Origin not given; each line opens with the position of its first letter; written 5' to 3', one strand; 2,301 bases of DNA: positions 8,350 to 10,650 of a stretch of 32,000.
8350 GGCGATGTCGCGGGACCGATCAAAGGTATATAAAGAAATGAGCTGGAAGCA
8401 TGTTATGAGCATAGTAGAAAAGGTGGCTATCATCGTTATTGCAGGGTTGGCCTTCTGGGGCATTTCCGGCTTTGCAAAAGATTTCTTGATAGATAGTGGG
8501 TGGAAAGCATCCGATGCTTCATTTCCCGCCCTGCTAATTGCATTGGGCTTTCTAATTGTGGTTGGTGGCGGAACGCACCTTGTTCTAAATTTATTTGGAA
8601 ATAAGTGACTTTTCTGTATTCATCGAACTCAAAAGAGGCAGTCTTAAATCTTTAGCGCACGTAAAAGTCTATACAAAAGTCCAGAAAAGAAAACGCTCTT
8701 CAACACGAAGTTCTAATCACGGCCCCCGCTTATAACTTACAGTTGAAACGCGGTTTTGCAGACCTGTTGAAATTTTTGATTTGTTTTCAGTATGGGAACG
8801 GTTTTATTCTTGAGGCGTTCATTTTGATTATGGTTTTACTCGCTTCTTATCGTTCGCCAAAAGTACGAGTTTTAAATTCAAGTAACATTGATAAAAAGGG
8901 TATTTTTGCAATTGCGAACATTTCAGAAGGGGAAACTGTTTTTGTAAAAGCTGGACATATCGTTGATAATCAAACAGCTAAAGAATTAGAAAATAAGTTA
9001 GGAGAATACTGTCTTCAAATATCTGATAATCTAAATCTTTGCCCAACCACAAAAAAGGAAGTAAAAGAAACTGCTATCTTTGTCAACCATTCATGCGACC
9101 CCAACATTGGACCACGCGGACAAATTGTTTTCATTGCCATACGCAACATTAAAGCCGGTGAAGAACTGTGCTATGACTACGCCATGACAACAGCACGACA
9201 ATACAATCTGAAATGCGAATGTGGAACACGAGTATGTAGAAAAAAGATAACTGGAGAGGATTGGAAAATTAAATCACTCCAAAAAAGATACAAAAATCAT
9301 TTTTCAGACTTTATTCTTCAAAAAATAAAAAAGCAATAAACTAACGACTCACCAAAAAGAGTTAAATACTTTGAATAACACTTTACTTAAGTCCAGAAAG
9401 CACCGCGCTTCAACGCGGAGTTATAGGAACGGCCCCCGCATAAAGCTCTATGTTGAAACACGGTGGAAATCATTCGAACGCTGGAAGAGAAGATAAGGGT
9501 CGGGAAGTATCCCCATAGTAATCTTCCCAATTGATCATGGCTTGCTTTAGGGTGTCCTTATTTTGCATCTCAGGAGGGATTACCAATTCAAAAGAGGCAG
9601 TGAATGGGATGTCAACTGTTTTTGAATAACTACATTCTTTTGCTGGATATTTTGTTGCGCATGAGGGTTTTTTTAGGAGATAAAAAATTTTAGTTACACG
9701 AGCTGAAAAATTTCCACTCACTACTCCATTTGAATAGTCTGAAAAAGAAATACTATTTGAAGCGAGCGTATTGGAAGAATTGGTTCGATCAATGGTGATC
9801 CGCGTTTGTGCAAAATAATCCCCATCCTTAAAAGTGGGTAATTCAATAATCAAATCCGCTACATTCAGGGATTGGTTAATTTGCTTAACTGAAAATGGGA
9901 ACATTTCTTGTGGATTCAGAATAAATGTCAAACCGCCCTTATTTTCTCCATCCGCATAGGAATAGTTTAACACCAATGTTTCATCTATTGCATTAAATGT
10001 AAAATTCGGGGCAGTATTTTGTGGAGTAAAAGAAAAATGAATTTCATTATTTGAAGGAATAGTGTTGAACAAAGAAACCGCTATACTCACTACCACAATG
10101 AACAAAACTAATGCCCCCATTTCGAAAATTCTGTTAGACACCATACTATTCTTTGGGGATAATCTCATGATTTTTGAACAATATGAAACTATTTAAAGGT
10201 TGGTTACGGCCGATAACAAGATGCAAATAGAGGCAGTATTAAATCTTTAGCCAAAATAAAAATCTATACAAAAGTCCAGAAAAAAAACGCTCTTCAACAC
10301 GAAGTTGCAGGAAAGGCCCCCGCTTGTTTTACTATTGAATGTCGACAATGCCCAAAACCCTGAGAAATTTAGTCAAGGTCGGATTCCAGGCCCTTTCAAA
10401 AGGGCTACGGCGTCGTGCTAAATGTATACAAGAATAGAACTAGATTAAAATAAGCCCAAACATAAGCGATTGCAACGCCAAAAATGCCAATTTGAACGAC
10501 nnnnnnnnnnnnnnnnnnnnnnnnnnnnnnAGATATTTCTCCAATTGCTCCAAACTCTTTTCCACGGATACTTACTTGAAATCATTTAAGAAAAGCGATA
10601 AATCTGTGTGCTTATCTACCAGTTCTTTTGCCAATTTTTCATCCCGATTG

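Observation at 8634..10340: Three copies of a ~100-125 nt repeat bracket single-gene units, giving a cassette-like architecture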

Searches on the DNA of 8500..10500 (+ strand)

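Call 5: search_rna_families(source=window, start=8500, end=10500, threshold=evalue, max_evalue=10, show_alignments=5)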
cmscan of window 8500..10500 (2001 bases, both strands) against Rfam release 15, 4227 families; matches with E-value up to 10: 4.
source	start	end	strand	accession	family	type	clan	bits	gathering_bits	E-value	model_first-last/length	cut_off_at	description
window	8979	9082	+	RF00336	snoJ26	Gene; snRNA; snoRNA; CD-box;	-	19.5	50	4.4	1-147/147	no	Small nucleolar RNA J26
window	9121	9213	+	RF00472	snosnR55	Gene; snRNA; snoRNA; CD-box;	CL00054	17.7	50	6.9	1-92/92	no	Small nucleolar RNA snR55/Z10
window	10021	10079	+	RF01222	sn2417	Gene; snRNA; snoRNA; CD-box;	-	16.2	80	3.4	1-123/123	no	Small nucleolar RNA sn2417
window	9301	9342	-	RF02060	STnc410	Gene; sRNA;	-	15.3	50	2.8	1-158/158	no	Enterobacterial sRNA STnc410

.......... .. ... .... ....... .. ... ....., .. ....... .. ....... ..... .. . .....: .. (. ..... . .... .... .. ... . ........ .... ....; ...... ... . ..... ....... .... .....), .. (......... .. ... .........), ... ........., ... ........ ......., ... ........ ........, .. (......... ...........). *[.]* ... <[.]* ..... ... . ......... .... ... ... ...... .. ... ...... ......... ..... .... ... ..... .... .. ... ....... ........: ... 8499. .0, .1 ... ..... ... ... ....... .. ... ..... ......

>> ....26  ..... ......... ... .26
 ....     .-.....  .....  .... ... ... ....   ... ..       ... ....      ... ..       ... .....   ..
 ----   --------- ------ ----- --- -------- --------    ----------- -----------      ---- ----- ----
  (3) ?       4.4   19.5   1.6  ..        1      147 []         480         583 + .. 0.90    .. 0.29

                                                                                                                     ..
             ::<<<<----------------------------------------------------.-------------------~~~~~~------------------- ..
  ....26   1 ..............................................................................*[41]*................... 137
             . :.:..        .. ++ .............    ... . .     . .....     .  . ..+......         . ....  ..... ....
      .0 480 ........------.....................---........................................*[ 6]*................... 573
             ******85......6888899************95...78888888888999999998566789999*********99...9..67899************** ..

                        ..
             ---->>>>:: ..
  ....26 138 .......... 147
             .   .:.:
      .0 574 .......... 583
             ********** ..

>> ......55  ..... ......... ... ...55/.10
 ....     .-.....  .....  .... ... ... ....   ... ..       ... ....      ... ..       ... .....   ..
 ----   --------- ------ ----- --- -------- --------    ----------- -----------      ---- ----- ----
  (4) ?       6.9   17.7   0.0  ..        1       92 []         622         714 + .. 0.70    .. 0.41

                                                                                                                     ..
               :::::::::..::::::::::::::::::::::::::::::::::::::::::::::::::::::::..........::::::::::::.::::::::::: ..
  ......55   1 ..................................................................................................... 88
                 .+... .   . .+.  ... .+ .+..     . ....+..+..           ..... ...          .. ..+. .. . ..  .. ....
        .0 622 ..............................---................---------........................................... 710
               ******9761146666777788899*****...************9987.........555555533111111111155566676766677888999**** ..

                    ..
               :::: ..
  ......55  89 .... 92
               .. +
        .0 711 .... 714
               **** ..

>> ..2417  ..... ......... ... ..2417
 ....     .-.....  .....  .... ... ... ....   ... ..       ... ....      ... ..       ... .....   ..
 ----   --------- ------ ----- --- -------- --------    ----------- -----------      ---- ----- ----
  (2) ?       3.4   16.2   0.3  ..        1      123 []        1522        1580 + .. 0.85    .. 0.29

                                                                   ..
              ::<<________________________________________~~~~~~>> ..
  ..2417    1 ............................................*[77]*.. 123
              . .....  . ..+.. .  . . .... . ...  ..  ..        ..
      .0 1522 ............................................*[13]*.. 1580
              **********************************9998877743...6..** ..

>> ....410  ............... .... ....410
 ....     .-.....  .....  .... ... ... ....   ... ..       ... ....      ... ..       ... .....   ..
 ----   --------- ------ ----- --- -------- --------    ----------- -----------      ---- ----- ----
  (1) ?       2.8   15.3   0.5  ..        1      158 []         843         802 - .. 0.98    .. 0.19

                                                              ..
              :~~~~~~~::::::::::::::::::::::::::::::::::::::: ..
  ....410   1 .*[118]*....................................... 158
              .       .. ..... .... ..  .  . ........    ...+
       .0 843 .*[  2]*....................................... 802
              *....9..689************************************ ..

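Call 72: search_with_rna_model(model_id=R1, source=window, start=8620, end=8800, filters=off, max_evalue=10, show_alignments=2)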
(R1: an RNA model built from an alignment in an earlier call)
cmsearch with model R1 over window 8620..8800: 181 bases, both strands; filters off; matches with E-value up to 10: 6.
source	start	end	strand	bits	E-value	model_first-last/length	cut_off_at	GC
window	8711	8735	-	2.5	1.1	1-60/60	no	0.48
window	8711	8735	+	1.7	1.8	1-60/60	no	0.48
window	8747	8785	-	0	4.7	5-56/60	no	0.36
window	8667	8674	-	-0.4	6.1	1-60/60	no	0.38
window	8667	8686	+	-0.5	6.4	1-60/60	no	0.35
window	8753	8763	+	-1.1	9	1-60/60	no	0.45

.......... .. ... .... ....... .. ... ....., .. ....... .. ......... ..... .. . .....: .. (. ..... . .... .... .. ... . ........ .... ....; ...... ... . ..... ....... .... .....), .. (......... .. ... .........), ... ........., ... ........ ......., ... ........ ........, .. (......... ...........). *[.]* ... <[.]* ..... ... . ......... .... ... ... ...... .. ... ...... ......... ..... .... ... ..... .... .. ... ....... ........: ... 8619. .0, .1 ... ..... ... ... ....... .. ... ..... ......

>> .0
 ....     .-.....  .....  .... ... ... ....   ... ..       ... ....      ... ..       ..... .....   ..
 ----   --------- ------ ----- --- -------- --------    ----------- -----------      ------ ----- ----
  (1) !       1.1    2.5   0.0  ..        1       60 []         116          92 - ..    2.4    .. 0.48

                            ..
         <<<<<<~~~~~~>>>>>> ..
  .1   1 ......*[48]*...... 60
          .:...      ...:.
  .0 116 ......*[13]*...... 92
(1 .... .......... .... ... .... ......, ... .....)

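Call 73: search_with_rna_model(model_id=R1, source=window, start=9340, end=9500, filters=off, max_evalue=10, show_alignments=2)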
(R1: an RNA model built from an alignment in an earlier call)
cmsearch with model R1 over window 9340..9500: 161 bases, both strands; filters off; matches with E-value up to 10: 5.
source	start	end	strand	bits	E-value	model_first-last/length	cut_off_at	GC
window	9408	9458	-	3.5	0.52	1-60/60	no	0.49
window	9438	9453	+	0.3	3.7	1-60/60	no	0.38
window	9373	9425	+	-0.4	5.6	1-60/60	no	0.43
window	9384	9393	-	-1.1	8.2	1-60/60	no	0.3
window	9346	9363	+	-1.2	8.6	1-60/60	no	0.39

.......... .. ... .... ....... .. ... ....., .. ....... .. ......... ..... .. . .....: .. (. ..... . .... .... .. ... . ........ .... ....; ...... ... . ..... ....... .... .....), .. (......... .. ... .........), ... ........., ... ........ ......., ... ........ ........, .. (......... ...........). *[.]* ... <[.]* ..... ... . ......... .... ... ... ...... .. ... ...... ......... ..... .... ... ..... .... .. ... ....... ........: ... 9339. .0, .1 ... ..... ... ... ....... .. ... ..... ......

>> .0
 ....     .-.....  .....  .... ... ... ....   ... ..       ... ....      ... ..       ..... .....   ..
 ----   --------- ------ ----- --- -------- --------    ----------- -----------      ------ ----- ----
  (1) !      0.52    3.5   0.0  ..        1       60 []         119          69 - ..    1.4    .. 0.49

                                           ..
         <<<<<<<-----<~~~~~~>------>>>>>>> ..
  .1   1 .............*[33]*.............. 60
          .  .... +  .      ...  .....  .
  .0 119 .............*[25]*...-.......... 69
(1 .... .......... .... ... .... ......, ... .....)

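Call 78: search_dna_similar(query=window:8625-8765:+, collection=phages, mode=distant, max_evalue=1)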
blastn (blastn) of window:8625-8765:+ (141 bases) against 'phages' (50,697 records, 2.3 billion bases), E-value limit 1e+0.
No match.

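Call 79: search_dna_similar(query=window:8625-8765:+, collection=plasmids, mode=distant, max_evalue=1)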
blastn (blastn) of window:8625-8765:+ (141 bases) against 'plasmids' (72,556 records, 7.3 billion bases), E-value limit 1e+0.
No match.

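Call 84: search_rna_families(source=window, start=8625, end=8790, threshold=evalue, max_evalue=10, show_alignments=3)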
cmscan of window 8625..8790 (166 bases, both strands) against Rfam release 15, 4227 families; matches with E-value up to 10: 2.
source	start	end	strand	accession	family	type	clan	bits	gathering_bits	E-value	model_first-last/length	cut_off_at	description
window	8688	8789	-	RF02702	AgvB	Gene; sRNA;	-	12.5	56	4.3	1-62/62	no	Anti GcvB sRNA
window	8680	8704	-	RF01125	sR4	Gene; snRNA; snoRNA; CD-box;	-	10.4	50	3.6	1-56/56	no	Small nucleolar RNA sR4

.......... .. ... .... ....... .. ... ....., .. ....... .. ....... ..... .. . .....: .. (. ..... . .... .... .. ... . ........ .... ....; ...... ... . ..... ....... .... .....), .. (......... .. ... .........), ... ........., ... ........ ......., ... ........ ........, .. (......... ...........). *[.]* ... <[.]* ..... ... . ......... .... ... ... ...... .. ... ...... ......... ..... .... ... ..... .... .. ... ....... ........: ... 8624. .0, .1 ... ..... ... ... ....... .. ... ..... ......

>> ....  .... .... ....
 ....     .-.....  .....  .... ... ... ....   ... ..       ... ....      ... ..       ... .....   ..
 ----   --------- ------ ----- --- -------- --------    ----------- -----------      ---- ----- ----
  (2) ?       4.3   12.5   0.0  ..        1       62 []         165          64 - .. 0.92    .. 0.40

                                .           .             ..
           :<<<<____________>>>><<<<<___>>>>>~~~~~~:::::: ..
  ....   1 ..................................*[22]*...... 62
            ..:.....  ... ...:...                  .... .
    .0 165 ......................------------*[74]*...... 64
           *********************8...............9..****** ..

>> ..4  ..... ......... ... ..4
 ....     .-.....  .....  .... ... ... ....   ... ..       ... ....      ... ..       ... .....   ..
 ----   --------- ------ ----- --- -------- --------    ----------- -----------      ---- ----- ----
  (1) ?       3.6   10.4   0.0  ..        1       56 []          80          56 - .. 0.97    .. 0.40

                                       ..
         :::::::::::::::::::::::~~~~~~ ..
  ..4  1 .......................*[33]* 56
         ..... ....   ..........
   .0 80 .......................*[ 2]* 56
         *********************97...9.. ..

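Call 85: search_rna_families(source=window, start=9345, end=9500, threshold=evalue, max_evalue=10, show_alignments=3)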
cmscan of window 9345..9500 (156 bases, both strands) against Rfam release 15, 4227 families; matches with E-value up to 10: 1.
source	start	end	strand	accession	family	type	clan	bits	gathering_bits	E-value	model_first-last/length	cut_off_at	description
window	9374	9421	+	RF02656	sot0042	Gene; sRNA;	-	7.9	88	5.3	125-174/174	no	Sense overlapping transcript RNA 0042 (sot)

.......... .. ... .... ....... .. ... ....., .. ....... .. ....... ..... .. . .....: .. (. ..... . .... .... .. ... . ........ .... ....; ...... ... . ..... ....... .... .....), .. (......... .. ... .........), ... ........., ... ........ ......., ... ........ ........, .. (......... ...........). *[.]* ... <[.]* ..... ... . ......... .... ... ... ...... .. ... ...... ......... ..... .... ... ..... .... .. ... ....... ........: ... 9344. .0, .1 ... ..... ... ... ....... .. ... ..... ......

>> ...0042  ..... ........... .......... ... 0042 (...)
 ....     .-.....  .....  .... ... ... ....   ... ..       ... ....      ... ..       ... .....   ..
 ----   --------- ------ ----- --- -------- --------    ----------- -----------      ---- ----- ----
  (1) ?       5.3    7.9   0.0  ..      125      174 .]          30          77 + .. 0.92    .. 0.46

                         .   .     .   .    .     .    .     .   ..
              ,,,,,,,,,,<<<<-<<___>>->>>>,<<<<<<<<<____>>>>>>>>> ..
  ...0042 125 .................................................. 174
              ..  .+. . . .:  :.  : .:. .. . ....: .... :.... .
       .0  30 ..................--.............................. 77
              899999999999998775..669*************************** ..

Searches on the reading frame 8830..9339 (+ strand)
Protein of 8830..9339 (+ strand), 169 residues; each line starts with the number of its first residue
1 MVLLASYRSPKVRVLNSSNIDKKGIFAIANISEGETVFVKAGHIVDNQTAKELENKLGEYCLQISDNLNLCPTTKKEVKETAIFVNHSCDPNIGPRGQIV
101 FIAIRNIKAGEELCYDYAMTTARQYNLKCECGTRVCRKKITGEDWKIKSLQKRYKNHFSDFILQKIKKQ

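Call 11: search_protein_families(library=pfam, proteins=[window:8830-9339:+], max_evalue=0.01)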
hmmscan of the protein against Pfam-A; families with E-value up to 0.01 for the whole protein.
window:8830-9339:+ (169 aa): 1 family
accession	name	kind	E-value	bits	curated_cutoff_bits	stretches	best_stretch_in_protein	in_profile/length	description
PF00856.33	SET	-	5.4e-16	59.4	22.4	1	23-117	2-104/105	SET domain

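Call 19: find_encoding_contigs(protein=window:8830-9339:+, flank=10000, max_places=10)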
Protein window:8830-9339:+ (169 aa): no gene with exactly this product is on record in the collection.

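Call 41: find_homologous_proteins(query=window:8830-9339:+, max_evalue=1e-10)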
Query window:8830-9339:+ (169 aa): 287 proteins with E <= 1e-10 among 315 candidates; the best 120 are listed.
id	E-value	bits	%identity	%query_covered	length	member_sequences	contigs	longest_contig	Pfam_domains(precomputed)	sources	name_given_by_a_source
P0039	7.6e-109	378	100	100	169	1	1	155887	PF00856.34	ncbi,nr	ncbi:MAG: SET domain-containing protein-lysine N-methyltransferase [Candidatus Diapherotrites archae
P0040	3.0e-75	269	71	98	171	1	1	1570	PF00856.34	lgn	-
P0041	3.0e-66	240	62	98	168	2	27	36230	PF00856.34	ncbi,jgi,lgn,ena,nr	ncbi:MAG TPA: SET domain-containing protein-lysine N-methyltransferase [archaeon]|nr:SET domain-cont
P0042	5.7e-66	239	63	98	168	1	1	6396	PF00856.34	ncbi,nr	ncbi:MAG: SET domain-containing protein-lysine N-methyltransferase [Candidatus Aenigmarchaeota archa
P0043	1.4e-64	235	60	99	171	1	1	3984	PF00856.34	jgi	jgi:hypothetical protein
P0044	4.3e-63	230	62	98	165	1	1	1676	PF00856.34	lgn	-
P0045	4.4e-63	230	62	98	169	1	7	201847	PF00856.34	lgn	-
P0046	5.5e-63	229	59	99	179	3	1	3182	PF00856.34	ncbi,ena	-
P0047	7.2e-63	229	61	96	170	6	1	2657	PF00856.34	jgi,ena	-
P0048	9.2e-63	229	62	99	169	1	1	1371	PF00856.34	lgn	-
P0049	1.2e-62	228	60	99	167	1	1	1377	PF00856.34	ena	-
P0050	6.3e-62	226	60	99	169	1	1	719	PF00856.34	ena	-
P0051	9.4e-62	225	59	99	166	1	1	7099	PF00856.34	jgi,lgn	-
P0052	1.9e-61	224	60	97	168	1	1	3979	PF00856.34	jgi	jgi:SET domain-containing protein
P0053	2.0e-61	224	61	92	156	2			PF00856.34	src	-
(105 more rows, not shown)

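Call 42: find_encoding_contigs(protein=P0040, flank=5000, max_places=4)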
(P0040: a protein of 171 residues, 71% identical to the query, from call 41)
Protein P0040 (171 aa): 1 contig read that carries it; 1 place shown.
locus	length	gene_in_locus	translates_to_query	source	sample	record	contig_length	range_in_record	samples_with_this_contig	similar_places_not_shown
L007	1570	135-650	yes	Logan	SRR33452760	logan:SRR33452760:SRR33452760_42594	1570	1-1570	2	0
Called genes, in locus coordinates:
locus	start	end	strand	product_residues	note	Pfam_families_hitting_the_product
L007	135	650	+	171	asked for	PF00856:SET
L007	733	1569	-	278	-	?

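Call 43: find_encoding_contigs(protein=P0041, flank=4000, max_places=8)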
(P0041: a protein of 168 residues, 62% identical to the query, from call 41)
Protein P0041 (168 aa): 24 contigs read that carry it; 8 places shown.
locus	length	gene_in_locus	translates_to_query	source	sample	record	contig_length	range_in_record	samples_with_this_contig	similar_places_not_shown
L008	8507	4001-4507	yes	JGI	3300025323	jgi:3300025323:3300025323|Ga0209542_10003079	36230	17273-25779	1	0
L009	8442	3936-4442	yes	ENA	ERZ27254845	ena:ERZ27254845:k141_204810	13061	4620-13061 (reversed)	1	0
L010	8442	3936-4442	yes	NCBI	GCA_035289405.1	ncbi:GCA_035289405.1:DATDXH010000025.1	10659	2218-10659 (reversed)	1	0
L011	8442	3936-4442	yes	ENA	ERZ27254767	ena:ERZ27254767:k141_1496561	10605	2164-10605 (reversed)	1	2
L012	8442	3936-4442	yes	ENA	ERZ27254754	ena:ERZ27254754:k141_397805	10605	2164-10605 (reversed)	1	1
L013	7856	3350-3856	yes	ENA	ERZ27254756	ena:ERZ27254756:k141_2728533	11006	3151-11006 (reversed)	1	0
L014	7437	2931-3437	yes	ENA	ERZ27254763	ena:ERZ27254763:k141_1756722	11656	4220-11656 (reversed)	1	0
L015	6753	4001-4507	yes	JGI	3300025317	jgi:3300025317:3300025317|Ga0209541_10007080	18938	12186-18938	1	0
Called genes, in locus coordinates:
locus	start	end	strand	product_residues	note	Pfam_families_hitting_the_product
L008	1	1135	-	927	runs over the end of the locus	PF00270:DEAD, PF04851:ResIII, PF22590:Cas3-like_C_2 (faint), PF00271:Helicase_C, PF19306:WHD_Lhr, PF08494:DEAD_assoc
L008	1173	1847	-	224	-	PF00149:Metallophos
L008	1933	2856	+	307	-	PF01609:DDE_Tnp_1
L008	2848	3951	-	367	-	PF00932:LTD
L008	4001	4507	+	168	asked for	PF00856:SET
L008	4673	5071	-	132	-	-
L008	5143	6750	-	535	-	PF02629:CoA_binding, PF13380:CoA_binding_2, PF13607:Succ_CoA_lig, PF00549:Ligase_CoA (weak), PF19045:Ligase_CoA_2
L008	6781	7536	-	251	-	PF02775:TPP_enzyme_C (weak)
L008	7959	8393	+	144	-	PF13384:HTH_23, PF01381:HTH_3 (weak), PF13518:HTH_28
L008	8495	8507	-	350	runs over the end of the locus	PF01855:POR_N, PF02780:Transketolase_C, PF17147:PFOR_II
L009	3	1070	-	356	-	PF04851:ResIII, PF00270:DEAD, PF22590:Cas3-like_C_2 (weak), PF00271:Helicase_C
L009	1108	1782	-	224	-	PF00149:Metallophos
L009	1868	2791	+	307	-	PF01609:DDE_Tnp_1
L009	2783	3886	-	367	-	PF00932:LTD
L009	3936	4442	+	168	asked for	PF00856:SET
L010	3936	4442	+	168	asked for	PF00856:SET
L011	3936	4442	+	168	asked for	PF00856:SET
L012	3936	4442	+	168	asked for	PF00856:SET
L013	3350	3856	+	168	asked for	PF00856:SET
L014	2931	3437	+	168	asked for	PF00856:SET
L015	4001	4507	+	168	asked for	PF00856:SET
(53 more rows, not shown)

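Call 77: search_protein_families(library=padloc, proteins=[window:8830-9339:+], max_evalue=0.001)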
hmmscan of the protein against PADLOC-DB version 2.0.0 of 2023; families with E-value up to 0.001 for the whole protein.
window:8830-9339:+ (169 aa): 0 families

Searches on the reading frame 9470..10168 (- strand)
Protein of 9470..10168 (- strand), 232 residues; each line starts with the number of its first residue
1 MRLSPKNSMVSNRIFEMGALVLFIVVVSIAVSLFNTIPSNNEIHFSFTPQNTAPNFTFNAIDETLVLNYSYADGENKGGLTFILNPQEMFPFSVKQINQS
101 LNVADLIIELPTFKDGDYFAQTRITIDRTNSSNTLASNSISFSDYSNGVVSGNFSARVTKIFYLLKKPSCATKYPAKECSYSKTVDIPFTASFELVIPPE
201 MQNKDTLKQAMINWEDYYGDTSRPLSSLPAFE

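Call 11: search_protein_families(library=pfam, proteins=[window:9470-10168:-], max_evalue=0.01)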
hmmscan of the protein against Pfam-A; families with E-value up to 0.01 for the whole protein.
window:9470-10168:- (232 aa): 0 families

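Call 20: find_encoding_contigs(protein=window:9470-10168:-, flank=10000, max_places=10)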
Protein window:9470-10168:- (232 aa): no gene with exactly this product is on record in the collection.

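Call 40: find_homologous_proteins(query=window:9470-10168:-, max_evalue=0.001)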
Query window:9470-10168:- (232 aa): 1 proteins with E <= 0.001 among 131 candidates.
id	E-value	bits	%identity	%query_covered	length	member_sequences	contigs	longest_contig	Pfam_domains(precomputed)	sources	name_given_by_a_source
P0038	1.6e-142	491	100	97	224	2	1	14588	-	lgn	-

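Call 77: search_protein_families(library=padloc, proteins=[window:9470-10168:-], max_evalue=0.001)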
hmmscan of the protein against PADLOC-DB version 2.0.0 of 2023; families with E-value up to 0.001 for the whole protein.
window:9470-10168:- (232 aa): 0 families
